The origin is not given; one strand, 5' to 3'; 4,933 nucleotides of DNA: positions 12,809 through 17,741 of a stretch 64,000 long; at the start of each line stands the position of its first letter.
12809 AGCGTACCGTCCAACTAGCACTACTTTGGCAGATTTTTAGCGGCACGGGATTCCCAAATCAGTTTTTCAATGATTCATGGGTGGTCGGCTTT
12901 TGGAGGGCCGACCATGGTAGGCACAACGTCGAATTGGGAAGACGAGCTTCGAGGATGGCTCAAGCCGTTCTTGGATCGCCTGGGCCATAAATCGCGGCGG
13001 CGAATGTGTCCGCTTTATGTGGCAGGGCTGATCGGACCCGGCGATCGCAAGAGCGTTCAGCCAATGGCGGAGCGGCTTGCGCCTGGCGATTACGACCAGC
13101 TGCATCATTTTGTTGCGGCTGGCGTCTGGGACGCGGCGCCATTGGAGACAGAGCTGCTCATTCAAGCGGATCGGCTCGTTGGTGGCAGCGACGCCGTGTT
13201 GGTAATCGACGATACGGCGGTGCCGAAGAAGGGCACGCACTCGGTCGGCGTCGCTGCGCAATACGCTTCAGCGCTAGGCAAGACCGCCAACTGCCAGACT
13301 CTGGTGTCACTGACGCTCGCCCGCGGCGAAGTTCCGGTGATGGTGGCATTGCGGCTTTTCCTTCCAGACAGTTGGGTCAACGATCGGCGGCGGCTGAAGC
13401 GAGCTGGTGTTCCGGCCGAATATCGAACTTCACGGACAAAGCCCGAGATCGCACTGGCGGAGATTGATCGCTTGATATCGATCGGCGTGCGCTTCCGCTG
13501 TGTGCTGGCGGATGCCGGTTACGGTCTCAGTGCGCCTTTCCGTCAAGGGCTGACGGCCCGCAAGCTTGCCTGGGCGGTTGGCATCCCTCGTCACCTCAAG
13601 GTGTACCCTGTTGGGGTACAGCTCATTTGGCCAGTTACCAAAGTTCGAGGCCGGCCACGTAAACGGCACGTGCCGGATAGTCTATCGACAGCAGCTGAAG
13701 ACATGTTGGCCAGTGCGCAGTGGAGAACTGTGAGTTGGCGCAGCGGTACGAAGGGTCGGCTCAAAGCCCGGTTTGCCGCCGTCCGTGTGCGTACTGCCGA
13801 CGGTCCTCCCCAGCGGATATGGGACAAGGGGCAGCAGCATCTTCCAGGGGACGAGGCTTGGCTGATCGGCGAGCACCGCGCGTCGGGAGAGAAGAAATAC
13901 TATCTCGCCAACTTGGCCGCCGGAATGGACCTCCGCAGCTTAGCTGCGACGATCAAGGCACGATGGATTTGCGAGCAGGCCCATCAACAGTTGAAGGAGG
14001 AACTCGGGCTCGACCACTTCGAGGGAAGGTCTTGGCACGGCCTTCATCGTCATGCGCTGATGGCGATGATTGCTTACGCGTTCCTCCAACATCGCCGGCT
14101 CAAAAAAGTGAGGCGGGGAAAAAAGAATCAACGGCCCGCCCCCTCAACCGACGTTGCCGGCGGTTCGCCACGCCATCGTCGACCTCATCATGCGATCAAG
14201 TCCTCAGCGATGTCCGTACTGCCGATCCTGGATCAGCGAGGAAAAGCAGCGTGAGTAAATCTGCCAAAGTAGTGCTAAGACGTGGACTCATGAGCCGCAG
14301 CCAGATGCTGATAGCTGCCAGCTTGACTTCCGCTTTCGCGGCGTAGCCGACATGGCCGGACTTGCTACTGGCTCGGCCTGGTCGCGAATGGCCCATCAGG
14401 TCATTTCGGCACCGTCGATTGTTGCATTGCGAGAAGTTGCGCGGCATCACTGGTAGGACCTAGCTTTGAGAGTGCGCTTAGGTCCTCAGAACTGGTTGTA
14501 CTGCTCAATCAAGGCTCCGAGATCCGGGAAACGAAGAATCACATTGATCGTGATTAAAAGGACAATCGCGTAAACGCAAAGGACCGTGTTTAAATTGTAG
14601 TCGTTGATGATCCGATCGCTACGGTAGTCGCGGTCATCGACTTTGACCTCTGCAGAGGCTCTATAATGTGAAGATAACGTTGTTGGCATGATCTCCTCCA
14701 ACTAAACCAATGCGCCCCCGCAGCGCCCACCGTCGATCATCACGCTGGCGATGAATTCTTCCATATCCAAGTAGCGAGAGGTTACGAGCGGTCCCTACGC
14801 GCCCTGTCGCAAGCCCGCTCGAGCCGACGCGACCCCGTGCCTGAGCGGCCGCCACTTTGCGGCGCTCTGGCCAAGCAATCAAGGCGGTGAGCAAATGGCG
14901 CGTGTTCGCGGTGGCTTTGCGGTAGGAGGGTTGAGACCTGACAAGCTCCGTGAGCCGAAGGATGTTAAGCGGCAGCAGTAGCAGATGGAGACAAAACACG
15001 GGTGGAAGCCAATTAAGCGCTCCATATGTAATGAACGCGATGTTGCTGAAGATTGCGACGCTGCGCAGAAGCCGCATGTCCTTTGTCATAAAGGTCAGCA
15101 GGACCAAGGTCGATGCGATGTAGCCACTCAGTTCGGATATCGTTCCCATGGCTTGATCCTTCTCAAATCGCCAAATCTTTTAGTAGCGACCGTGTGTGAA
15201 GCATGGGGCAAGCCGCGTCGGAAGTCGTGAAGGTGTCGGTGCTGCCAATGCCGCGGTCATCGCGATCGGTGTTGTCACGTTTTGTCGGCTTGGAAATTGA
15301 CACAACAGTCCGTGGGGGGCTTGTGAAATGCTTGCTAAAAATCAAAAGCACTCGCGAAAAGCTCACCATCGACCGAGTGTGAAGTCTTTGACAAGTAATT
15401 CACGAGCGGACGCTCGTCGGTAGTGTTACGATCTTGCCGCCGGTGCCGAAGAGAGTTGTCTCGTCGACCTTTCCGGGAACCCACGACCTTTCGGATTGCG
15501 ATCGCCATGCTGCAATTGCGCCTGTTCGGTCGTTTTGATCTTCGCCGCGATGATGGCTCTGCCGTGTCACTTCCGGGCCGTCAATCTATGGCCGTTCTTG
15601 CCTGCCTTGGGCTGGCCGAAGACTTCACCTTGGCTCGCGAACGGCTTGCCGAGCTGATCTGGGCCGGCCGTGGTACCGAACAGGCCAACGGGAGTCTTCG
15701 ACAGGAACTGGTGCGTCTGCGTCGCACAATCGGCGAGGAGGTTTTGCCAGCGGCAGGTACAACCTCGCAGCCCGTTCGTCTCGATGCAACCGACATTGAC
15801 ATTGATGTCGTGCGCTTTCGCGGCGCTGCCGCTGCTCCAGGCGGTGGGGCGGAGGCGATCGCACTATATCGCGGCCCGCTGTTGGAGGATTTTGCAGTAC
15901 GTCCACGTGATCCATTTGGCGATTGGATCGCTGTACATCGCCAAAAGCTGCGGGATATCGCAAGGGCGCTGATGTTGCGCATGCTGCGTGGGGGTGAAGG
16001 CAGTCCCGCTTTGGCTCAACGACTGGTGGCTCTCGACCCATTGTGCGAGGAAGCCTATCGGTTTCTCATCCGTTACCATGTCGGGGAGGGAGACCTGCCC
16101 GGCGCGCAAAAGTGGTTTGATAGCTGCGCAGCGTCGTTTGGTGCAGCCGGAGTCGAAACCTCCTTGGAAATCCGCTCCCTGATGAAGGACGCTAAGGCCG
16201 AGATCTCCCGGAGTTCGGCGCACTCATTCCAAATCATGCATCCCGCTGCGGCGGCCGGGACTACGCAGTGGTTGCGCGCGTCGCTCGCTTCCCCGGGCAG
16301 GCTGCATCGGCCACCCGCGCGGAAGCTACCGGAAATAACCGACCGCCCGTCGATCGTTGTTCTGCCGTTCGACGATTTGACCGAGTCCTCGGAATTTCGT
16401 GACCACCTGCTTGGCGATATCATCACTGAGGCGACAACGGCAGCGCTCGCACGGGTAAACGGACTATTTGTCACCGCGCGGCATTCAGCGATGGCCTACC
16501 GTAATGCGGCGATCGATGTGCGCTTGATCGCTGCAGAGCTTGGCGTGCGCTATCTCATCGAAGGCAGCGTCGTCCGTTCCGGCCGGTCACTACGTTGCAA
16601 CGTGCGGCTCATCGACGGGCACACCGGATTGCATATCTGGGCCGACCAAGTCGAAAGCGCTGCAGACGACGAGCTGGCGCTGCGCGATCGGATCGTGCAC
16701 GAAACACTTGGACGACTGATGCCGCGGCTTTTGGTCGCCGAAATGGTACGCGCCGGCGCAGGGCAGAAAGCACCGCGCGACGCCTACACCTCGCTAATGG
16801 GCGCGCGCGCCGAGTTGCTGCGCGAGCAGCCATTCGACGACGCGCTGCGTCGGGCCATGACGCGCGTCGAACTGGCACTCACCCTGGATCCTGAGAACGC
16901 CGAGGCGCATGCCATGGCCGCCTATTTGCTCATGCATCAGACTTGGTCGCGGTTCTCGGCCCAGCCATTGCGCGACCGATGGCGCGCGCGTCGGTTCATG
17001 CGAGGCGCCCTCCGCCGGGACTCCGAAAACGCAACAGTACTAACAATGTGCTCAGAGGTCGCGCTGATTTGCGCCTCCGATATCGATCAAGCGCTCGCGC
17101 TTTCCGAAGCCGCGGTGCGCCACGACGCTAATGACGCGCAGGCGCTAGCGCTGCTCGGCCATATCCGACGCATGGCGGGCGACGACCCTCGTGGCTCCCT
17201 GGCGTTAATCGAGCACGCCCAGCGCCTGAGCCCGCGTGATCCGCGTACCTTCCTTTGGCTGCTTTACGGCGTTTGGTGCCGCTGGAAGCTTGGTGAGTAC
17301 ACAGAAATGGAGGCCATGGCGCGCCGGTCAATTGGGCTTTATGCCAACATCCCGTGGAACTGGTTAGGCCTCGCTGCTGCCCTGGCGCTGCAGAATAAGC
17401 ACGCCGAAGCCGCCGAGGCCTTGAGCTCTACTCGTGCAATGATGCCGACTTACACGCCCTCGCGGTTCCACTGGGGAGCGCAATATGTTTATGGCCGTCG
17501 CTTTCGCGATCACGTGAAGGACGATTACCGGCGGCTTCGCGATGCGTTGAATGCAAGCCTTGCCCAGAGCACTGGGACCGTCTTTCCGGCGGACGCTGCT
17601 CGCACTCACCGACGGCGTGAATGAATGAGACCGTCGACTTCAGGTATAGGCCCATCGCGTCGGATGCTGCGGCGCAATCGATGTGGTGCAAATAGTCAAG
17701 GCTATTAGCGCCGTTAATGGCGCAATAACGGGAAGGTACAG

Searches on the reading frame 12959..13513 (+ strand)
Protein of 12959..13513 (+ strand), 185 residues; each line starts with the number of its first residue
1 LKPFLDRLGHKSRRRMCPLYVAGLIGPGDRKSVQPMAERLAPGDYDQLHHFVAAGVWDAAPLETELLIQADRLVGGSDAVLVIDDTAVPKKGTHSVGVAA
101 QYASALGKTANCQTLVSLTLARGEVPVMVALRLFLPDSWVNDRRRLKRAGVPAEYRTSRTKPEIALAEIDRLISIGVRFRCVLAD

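Call 67: search_protein_families(library=pfam, proteins=[window:12959-13513:+], max_evalue=0.001)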
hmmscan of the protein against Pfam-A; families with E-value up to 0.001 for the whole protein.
window:12959-13513:+ (185 aa): 1 family
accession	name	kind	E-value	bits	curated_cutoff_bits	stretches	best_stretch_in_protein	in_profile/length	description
PF13546.12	DDE_5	-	3.3e-63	214.2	27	1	3-185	1-184/272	DDE superfamily endonuclease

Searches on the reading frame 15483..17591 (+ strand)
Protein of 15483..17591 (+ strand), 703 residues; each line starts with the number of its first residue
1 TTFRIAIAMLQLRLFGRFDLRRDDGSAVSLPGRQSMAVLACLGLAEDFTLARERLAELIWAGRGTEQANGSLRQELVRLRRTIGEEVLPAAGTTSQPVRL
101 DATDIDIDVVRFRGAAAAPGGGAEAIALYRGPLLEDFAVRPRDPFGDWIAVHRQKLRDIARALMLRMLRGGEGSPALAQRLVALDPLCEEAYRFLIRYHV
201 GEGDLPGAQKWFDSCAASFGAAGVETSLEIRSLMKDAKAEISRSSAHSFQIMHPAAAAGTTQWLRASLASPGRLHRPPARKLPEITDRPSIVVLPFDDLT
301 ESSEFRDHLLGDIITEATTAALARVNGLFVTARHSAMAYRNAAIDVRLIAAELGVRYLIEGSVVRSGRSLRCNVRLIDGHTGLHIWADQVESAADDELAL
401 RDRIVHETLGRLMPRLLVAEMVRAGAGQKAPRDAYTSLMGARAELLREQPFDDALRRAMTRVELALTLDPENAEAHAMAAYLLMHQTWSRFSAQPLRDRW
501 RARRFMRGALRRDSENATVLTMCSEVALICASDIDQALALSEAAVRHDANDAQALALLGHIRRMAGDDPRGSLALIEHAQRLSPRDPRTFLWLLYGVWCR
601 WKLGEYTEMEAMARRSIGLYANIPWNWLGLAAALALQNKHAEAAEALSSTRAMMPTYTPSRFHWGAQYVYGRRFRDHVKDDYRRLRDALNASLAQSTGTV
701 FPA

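Call 67: search_protein_families(library=pfam, proteins=[window:15483-17591:+], max_evalue=0.001)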
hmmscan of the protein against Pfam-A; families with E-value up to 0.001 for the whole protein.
window:15483-17591:+ (703 aa): 1 family
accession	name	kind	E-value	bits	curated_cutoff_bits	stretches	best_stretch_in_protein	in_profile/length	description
PF13431.12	TPR_17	-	0.00024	21.6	24.4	0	465-486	5-26/34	Tetratricopeptide repeat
